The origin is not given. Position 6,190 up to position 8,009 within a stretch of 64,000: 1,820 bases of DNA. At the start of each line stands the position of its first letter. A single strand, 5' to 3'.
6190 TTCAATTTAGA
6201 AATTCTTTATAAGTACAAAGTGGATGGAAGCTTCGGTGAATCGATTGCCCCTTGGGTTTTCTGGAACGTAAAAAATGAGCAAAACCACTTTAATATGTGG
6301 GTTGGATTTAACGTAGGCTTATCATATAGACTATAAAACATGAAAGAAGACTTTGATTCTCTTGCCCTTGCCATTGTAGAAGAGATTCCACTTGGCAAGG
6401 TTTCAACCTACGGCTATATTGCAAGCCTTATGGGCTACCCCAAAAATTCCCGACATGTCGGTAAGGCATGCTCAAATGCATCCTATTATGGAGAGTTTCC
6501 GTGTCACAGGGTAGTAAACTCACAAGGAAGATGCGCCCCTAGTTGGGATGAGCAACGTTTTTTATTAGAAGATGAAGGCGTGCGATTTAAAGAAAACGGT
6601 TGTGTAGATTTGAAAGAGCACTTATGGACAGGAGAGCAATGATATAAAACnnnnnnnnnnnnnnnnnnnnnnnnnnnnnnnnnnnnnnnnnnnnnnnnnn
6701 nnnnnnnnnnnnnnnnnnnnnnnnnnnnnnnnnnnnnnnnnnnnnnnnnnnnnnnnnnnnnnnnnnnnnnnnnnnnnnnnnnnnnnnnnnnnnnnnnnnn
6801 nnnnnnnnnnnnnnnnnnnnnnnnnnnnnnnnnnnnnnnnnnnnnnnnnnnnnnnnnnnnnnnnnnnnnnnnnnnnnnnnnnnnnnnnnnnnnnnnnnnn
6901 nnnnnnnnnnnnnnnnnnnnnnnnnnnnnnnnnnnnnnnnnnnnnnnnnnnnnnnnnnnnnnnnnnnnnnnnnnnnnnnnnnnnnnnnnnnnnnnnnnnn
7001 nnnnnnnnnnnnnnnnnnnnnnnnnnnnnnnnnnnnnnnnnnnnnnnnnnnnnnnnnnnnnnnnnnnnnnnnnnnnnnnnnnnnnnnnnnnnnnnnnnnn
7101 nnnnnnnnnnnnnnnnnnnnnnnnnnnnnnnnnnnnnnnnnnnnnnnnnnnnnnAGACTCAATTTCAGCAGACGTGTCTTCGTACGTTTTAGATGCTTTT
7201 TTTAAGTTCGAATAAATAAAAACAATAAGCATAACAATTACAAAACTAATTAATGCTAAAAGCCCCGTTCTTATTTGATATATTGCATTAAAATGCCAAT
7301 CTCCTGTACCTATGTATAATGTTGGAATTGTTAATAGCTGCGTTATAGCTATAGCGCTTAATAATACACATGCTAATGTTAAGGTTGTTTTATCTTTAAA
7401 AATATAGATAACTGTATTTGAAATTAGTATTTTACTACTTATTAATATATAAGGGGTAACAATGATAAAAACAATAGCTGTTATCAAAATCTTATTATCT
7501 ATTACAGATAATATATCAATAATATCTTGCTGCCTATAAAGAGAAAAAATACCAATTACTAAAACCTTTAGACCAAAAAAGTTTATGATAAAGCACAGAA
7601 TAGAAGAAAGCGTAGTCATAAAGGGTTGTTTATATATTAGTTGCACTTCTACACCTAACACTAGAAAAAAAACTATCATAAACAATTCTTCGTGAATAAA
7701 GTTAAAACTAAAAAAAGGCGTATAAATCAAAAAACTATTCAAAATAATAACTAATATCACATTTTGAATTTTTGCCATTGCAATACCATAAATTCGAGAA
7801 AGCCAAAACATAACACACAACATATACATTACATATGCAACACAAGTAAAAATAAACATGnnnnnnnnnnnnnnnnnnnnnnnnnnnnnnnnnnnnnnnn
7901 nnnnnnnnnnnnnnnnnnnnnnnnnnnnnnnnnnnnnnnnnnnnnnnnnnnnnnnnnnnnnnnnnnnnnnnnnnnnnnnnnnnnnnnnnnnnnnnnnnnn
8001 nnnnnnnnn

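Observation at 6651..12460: Duplicated two-gene cassette of polytopic GGDEF cyclases (I-site-plus / I-site-minus pairs) flanking a ThyX-fold gene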

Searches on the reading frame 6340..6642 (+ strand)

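Call 54: search_protein_families(library=pfam, proteins=[window:6340-6642:+], max_evalue=0.001)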
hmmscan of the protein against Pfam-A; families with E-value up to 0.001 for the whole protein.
window:6340-6642:+ (100 aa): 1 family
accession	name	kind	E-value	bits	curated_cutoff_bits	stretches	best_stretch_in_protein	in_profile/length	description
PF01035.26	DNA_binding_1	-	4.2e-21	75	27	1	5-81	2-81/81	6-O-methylguanine DNA methyltransferase, DNA binding domain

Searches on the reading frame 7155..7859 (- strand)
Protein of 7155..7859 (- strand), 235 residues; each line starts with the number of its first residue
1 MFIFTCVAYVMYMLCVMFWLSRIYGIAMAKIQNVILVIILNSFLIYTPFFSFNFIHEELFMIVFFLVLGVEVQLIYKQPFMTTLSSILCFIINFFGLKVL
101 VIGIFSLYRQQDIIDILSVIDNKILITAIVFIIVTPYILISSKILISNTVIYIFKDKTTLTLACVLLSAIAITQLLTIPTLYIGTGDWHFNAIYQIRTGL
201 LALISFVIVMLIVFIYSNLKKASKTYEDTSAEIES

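Call 59: search_protein_representatives(alignment_id=A4)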
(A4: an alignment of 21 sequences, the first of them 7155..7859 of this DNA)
Query: 21 sequences, 236 profile positions. Proteins with E-value up to 0.001 (for the whole library): 384; up to 1e-10: 243; up to 1e-30: 55. The best 150 are listed.
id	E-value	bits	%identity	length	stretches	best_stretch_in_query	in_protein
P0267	2.5e-66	239.9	-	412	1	3-235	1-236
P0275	3.2e-59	216.6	-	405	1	2-235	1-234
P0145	2.4e-58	213.8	-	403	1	3-236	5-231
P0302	9.1e-58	211.9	-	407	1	5-235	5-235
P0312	1.5e-55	204.6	-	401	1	2-236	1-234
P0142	1.7e-55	204.5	-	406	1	2-235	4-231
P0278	1.9e-53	197.7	-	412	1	2-235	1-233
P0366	9.7e-52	192.2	-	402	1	2-235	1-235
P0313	1.7e-50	188.1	-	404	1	3-235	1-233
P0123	2.7e-46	174.3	-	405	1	1-235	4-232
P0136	3.2e-46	174.1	-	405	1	2-236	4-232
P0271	1.7e-44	168.5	-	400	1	3-234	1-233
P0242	4.6e-44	167.0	-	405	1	4-236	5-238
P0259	4.9e-44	166.9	-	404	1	4-235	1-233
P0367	5.7e-44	166.7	-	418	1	3-235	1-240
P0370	1.8e-41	158.5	-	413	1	4-234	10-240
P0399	2.2e-31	125.5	-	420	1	6-234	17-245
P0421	1.3e-26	109.9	-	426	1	4-235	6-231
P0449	1.1e-22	97.0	-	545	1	9-235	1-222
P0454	9.2e-22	94.0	-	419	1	5-236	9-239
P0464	1.5e-20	90.1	-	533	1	5-235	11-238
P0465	1.7e-20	89.9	-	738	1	4-232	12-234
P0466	1.7e-20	89.9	-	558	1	2-231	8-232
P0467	2.1e-20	89.6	-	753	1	2-235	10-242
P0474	8.1e-20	87.7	-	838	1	3-234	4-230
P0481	3.5e-19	85.6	-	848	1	4-228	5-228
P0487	2.7e-18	82.7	-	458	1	9-235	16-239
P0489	5.6e-18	81.7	-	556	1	3-235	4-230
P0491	6.5e-18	81.4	-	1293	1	7-234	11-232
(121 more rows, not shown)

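Call 60: search_protein_families(library=pfam, proteins=[P0449, P0464, P0465, P0467, P0474, P0481, P0491, P0487, P0466, P0489], max_evalue=0.01)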
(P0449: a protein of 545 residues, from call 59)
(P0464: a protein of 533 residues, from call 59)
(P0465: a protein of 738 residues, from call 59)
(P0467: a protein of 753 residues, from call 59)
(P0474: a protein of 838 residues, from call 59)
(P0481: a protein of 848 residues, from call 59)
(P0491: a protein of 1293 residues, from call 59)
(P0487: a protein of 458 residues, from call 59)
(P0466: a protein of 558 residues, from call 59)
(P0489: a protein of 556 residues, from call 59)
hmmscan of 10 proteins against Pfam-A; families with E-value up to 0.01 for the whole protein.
P0449 (545 aa): 3 families
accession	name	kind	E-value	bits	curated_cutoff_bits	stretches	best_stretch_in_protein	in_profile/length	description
PF00990.26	GGDEF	-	9.3e-41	139.7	23.8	1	369-523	2-160/161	Diguanylate cyclase, GGDEF domain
PF22335.1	Cas10-Cmr2_palm2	-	0.00029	21.4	27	1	446-524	57-131/133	Cas10/Cmr2, second palm domain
PF08447.18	PAS_3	-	0.0038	17.9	25.6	0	289-340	24-78/89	PAS fold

P0464 (533 aa): 2 families
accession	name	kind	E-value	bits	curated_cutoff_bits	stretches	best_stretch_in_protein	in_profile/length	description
PF00990.26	GGDEF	-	2.2e-35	122.2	23.8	1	378-526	2-159/161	Diguanylate cyclase, GGDEF domain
PF08447.18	PAS_3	-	0.0033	18.1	25.6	1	314-354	43-83/89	PAS fold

P0465 (738 aa): 2 families
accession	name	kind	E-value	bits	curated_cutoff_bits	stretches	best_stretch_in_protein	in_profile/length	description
PF00990.26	GGDEF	-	3.9e-39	134.4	23.8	1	386-542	2-160/161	Diguanylate cyclase, GGDEF domain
PF01590.32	GAF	-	0.0022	18.9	22.4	1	595-731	6-129/133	GAF domain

P0467 (753 aa): 5 families
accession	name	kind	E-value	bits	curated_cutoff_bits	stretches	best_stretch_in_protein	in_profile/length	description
PF00990.26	GGDEF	-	6.5e-34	117.5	23.8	1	380-536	2-160/161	Diguanylate cyclase, GGDEF domain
PF08447.18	PAS_3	-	9.7e-07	29.4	25.6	1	293-354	26-81/89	PAS fold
PF01590.32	GAF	-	0.00012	23.1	22.4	1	589-722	6-130/133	GAF domain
PF13185.12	GAF_2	-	0.00016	22.3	28.6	1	648-722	59-132/136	GAF domain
PF24898.2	GGDEF_GdpP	-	0.00032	21.4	30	1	416-543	1-121/126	Cyclic-di-AMP phosphodiesterase GdpP-like, GGDEF domain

P0474 (838 aa): 5 families
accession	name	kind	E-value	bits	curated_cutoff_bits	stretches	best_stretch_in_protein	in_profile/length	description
PF00990.26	GGDEF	-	1.5e-41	142.3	23.8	1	374-529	2-160/161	Diguanylate cyclase, GGDEF domain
PF08447.18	PAS_3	-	3.5e-05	24.4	25.6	1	289-348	28-81/89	PAS fold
PF24898.2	GGDEF_GdpP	-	5.9e-05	23.8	30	1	410-538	1-123/126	Cyclic-di-AMP phosphodiesterase GdpP-like, GGDEF domain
PF22335.1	Cas10-Cmr2_palm2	-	6.6e-05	23.5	27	1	451-530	57-131/133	Cas10/Cmr2, second palm domain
PF13426.13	PAS_9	-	0.00077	20.1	27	0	297-359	38-101/103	PAS domain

P0481 (848 aa): 2 families
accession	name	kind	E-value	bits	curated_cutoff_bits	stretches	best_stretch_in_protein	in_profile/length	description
PF00990.26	GGDEF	-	3.8e-36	124.7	23.8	1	373-530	1-160/161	Diguanylate cyclase, GGDEF domain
PF08447.18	PAS_3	-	0.0068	17.1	25.6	0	288-346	27-79/89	PAS fold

P0491 (1293 aa): 3 families
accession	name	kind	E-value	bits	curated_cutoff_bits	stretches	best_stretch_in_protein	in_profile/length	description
PF00563.25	EAL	-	1.7e-59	201.5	31.3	1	1036-1271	2-236/236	EAL domain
PF00990.26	GGDEF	-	2.2e-54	184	23.8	2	376-531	2-160/161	Diguanylate cyclase, GGDEF domain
PF24898.2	GGDEF_GdpP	-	3.4e-07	31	30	0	894-956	1-63/126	Cyclic-di-AMP phosphodiesterase GdpP-like, GGDEF domain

P0487 (458 aa): 2 families
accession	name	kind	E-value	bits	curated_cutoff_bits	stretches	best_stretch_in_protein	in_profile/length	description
PF14501.12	HATPase_c_5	-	7.8e-13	48.7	22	1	339-442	2-100/102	GHKL domain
PF20726.3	Nairovirus_Gn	-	0.0031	17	26.5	1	160-225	145-206/322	Nairovirus, structural glycoprotein Gn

P0466 (558 aa): 2 families
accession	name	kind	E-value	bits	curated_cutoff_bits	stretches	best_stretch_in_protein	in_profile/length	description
PF00990.26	GGDEF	-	9.6e-33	113.7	23.8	1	380-537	2-160/161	Diguanylate cyclase, GGDEF domain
PF08447.18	PAS_3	-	0.00013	22.6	25.6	1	295-353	28-80/89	PAS fold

P0489 (556 aa): 1 family
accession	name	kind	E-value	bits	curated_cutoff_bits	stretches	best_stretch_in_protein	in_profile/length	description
PF00990.26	GGDEF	-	1.7e-37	129.1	23.8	1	373-527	3-160/161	Diguanylate cyclase, GGDEF domain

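Call 61: search_protein_families(library=ncbifam, proteins=[P0487], max_evalue=1)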
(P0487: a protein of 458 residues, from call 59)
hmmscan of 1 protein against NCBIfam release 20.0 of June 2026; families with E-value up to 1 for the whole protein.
P0487 (458 aa): 0 families

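Call 62: search_solved_structures(query=P0487, max_evalue=1)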
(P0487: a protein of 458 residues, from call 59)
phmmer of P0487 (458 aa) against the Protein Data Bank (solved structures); distinct sequences matched with E-value up to 1: 1.
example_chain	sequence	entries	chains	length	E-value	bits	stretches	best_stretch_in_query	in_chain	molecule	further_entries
4r14_A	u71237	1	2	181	0.49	12.5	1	364-435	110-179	COP9 signalosome complex subunit 6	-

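Call 64: list_cluster_members(proteins=[P0487, P0449, P0465, P0474, P0491, P0367, P0370, P0399, P0421, P0454])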
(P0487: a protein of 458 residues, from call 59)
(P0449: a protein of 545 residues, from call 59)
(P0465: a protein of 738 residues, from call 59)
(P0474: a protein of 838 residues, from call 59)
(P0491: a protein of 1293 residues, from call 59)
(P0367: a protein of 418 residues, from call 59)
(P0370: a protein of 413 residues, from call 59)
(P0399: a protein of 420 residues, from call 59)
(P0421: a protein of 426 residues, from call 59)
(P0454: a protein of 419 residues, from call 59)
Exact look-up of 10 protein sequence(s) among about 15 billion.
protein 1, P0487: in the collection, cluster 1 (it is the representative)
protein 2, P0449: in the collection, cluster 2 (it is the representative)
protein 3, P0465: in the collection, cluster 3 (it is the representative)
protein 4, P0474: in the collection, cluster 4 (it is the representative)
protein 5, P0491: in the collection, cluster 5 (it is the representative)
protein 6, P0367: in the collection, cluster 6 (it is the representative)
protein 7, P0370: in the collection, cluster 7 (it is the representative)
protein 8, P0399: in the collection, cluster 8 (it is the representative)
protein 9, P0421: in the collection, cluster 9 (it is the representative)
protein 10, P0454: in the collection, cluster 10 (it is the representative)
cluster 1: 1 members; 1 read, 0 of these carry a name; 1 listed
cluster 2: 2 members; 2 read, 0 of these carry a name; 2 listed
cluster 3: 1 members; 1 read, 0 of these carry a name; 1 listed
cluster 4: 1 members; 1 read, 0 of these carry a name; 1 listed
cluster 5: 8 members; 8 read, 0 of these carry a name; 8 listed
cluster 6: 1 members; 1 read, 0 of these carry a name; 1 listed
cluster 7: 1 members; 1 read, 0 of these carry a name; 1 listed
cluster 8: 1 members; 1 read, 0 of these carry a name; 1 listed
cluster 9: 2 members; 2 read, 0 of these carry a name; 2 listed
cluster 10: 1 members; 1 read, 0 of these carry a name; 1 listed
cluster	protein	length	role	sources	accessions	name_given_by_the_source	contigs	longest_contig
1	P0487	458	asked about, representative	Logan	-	-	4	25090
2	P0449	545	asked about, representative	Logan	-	-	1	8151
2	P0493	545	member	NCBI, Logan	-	-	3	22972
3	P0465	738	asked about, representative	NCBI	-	-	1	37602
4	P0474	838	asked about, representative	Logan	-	-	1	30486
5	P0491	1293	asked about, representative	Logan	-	-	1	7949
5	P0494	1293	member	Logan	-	-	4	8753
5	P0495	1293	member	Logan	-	-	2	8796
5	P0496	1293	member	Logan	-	-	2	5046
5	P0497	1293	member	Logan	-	-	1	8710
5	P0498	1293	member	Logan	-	-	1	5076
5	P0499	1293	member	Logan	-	-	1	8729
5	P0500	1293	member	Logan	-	-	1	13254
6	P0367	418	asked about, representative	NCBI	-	-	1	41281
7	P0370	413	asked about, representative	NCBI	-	-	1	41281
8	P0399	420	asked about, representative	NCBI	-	-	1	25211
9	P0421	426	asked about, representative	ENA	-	-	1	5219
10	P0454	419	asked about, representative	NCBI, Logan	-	-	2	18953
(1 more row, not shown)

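Call 65: find_encoding_contigs(protein=P0487, flank=6000, max_places=3)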
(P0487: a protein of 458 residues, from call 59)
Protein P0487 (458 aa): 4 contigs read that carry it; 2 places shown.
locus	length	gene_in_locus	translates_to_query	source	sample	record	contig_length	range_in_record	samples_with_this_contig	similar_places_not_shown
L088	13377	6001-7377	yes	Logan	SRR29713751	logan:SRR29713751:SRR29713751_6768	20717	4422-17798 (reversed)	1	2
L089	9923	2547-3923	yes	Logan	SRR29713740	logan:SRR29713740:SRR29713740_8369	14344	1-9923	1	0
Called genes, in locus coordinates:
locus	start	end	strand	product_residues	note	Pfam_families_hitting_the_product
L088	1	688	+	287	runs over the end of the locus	PF03193:RsgA_GTPase (weak), PF00005:ABC_tran, PF13304:AAA_21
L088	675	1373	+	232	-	PF12698:ABC2_membrane_3 (weak)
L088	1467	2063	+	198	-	PF00160:Pro_isomerase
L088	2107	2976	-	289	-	PF00165:HTH_AraC (faint), PF12833:HTH_18, PF06445:GyrI-like, PF14526:Cass2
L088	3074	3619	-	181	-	PF18907:DUF5662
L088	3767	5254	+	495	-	PF08447:PAS_3 (faint), PF14501:HATPase_c_5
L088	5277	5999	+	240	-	PF00072:Response_reg, PF04397:LytTR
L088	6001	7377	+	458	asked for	PF14501:HATPase_c_5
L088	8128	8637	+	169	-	PF02830:V4R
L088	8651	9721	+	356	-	PF14689:SPOB_a (weak), PF14501:HATPase_c_5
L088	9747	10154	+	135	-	PF20383:DUF6678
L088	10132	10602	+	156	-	PF18029:Glyoxalase_6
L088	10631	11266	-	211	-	PF04203:Sortase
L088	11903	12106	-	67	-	-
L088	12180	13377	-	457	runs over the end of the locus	PF03486:HI0933_like (faint), PF07992:Pyr_redox_2 (faint), PF13738:Pyr_redox_3 (faint), PF21688:FAD-depend_C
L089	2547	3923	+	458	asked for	PF14501:HATPase_c_5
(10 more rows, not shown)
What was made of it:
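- On AgrC/HPK10 sensor kinases: One distant member of the 7-TM family does have the core and the LytTR partner (calls 60, 65).
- Closest known: AgrC/HPK10-type polytopic sensor kinases with LytTR regulators. Same: One member of the 7-TM family (P0487) carries an HATPase_c_5 kinase core and sits next to a Response_reg+LytTR gene (calls 60, 65).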

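Call 84: find_encoding_contigs(protein=P0465, flank=5000, max_places=2)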
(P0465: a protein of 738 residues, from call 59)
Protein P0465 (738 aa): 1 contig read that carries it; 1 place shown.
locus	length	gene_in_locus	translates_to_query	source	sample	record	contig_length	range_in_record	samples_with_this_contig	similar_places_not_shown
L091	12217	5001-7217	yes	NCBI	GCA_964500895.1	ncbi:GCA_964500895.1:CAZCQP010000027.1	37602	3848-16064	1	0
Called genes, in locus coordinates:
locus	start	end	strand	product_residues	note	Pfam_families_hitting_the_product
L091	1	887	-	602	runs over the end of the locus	PF00672:HAMP, PF00512:HisKA, PF02518:HATPase_c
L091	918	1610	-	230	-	PF00072:Response_reg, PF00486:Trans_reg_C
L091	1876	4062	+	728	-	PF00990:GGDEF, PF01590:GAF (weak)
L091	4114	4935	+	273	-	PF26317:CntK_N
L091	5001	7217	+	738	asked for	PF00990:GGDEF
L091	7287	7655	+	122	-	PF13840:ACT_7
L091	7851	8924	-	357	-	PF14594:Sipho_Gp37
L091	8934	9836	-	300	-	-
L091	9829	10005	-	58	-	-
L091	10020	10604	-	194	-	-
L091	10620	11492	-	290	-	PF05709:Sipho_tail, PF22768:SPP1_Dit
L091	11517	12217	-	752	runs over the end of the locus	-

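Call 85: find_encoding_contigs(protein=P0474, flank=5000, max_places=2)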
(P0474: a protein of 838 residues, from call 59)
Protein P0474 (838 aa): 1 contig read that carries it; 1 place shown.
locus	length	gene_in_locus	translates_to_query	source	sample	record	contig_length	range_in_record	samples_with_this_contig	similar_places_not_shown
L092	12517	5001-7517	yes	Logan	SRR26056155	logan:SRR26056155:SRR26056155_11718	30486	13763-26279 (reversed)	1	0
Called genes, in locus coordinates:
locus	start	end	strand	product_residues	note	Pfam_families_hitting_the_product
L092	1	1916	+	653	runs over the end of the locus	PF02743:dCache_1, PF17201:Cache_3-Cache_2 (weak), PF00672:HAMP (weak), PF00015:MCPsignal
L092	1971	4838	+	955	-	PF00497:SBP_bac_3, PF00990:GGDEF, PF00563:EAL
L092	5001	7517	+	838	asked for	PF00990:GGDEF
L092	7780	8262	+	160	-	PF01257:2Fe-2S_thioredx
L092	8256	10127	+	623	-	PF01257:2Fe-2S_thioredx (weak), PF01512:Complex1_51K, PF10589:NADH_4Fe-4S, PF00037:Fer4 (weak), PF12837:Fer4_6 (weak), PF12838:Fer4_7 (weak), PF13187:Fer4_9 (weak), PF13237:Fer4_10 (weak)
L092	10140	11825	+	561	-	PF13510:Fer2_4, PF10588:NADH-G_4Fe-4S_3, PF13237:Fer4_10 (weak), PF14697:Fer4_21, PF22117:Fer4_Nqo3 (weak), PF12838:Fer4_7, PF00037:Fer4 (weak), PF02906:Fe_hyd_lg_C, +1 more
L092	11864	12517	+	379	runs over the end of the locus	PF00248:Aldo_ket_red, PF13187:Fer4_9 (weak)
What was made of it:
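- Longer relatives of the 7-TM family occur singly or not tightly paired (calls 84, 85).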
